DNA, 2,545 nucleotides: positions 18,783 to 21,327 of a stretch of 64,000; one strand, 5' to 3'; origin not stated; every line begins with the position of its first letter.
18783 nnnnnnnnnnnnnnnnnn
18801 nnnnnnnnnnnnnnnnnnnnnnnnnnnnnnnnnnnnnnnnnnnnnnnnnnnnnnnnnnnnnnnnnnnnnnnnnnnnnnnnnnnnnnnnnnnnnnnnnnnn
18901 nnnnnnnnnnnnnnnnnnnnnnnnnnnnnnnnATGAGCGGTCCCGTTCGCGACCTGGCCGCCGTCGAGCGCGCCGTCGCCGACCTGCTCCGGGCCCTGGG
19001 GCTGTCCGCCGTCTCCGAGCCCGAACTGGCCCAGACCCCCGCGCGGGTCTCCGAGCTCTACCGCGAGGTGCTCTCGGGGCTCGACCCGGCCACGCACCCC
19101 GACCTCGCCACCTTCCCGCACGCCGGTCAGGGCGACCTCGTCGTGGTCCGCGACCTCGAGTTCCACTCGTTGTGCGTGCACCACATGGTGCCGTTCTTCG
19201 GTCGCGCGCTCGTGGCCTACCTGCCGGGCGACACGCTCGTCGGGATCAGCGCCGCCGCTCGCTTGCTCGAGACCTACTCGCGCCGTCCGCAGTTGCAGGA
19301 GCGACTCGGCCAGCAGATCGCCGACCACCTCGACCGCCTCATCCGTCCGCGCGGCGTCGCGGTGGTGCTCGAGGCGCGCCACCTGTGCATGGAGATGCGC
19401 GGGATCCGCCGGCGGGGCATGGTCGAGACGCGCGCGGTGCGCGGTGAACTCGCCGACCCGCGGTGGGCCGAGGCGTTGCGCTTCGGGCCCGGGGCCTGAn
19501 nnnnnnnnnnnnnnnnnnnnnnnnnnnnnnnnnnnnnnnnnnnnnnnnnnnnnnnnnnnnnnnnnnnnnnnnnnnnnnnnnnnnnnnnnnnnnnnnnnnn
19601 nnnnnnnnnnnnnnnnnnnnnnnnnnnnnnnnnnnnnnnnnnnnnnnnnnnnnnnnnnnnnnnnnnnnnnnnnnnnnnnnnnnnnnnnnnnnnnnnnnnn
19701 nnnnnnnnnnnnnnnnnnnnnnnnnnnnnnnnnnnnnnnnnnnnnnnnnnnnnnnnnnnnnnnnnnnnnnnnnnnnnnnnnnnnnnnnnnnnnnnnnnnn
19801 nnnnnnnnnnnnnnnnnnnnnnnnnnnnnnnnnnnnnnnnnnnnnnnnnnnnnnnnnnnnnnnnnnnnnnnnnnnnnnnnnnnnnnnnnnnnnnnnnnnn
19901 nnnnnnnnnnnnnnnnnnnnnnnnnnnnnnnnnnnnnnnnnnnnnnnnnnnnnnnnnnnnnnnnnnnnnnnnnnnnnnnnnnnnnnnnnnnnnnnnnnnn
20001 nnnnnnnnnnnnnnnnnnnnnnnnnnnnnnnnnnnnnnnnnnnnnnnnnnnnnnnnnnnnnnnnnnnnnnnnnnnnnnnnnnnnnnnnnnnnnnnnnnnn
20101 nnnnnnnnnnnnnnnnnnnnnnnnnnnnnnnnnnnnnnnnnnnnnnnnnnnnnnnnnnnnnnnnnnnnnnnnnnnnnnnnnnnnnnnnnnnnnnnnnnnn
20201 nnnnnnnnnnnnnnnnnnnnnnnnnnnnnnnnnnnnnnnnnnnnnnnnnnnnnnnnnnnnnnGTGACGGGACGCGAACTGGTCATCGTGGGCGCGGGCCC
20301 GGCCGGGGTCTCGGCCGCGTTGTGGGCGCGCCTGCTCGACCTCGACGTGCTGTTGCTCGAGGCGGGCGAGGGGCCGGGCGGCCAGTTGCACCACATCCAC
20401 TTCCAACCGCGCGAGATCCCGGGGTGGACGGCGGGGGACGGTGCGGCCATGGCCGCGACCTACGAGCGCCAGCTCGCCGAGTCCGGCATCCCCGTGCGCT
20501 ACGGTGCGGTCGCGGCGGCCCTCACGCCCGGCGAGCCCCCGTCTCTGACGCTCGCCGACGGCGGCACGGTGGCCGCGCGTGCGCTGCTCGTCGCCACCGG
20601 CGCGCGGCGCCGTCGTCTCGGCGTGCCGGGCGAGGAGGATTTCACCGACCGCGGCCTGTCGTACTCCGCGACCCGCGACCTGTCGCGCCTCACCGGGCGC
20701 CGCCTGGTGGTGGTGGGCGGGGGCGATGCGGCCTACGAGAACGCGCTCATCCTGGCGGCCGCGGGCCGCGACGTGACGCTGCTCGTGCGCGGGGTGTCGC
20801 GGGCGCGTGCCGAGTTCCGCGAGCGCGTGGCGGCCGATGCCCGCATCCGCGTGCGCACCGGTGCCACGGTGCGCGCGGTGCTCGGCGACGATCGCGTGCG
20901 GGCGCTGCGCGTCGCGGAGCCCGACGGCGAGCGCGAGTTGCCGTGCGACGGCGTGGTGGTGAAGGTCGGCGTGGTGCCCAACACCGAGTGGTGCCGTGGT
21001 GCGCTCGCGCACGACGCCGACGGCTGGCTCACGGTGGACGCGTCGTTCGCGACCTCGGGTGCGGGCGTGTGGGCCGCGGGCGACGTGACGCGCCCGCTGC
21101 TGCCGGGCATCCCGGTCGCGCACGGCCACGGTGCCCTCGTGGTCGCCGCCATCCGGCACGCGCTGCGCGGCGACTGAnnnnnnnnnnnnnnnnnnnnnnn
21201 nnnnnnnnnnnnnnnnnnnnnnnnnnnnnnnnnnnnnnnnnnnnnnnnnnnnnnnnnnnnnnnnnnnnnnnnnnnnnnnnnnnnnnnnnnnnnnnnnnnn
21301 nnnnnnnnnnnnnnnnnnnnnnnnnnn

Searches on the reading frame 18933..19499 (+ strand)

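Call 22: search_protein_families(library=pfam, proteins=[window:18933-19499:+], max_evalue=0.0001)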
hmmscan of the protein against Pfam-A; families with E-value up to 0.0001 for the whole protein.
window:18933-19499:+ (188 aa): 1 family
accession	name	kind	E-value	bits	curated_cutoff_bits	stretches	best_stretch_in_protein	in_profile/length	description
PF01227.27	GTP_cyclohydroI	-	3.9e-52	176.7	27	1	12-176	2-168/179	GTP cyclohydrolase I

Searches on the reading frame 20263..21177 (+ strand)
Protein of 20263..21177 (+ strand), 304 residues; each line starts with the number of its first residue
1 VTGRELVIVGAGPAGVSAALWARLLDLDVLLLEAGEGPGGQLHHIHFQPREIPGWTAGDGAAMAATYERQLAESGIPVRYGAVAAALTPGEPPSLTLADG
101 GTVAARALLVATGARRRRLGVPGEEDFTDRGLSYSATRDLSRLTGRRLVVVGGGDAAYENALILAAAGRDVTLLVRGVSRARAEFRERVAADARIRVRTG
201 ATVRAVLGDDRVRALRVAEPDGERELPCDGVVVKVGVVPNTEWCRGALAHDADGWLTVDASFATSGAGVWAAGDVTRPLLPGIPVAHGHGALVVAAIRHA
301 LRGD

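Call 22: search_protein_families(library=pfam, proteins=[window:20263-21177:+], max_evalue=0.0001)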
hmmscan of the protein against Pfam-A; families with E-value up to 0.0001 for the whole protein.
window:20263-21177:+ (304 aa): 8 families
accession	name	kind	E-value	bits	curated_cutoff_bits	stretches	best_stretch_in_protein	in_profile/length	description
PF07992.20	Pyr_redox_2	-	5.8e-43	147.8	26.1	1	5-290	2-291/291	Pyridine nucleotide-disulphide oxidoreductase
PF13738.12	Pyr_redox_3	-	8.8e-19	68.3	30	1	65-260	84-291/305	Pyridine nucleotide-disulphide oxidoreductase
PF00070.33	Pyr_redox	-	3.4e-12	47.2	22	1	147-217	1-79/82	Pyridine nucleotide-disulphide oxidoreductase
PF13450.12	NAD_binding_8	-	1.2e-06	29.1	21.9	1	8-63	1-51/68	NAD(P)-binding Rossmann-like domain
PF03486.20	HI0933_like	-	4e-06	26.9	50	0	5-40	2-37/244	HI0933-like protein Rossmann domain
PF13241.12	NAD_binding_7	-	1.9e-05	25.6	22.1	0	142-184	4-49/104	Putative NAD(P)-binding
PF01134.28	GIDA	-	2e-05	24.3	22.1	0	6-32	2-28/391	Glucose inhibited division protein A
PF12831.13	FAD_oxidored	-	4.4e-05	23.4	27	1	6-42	2-38/416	FAD dependent oxidoreductase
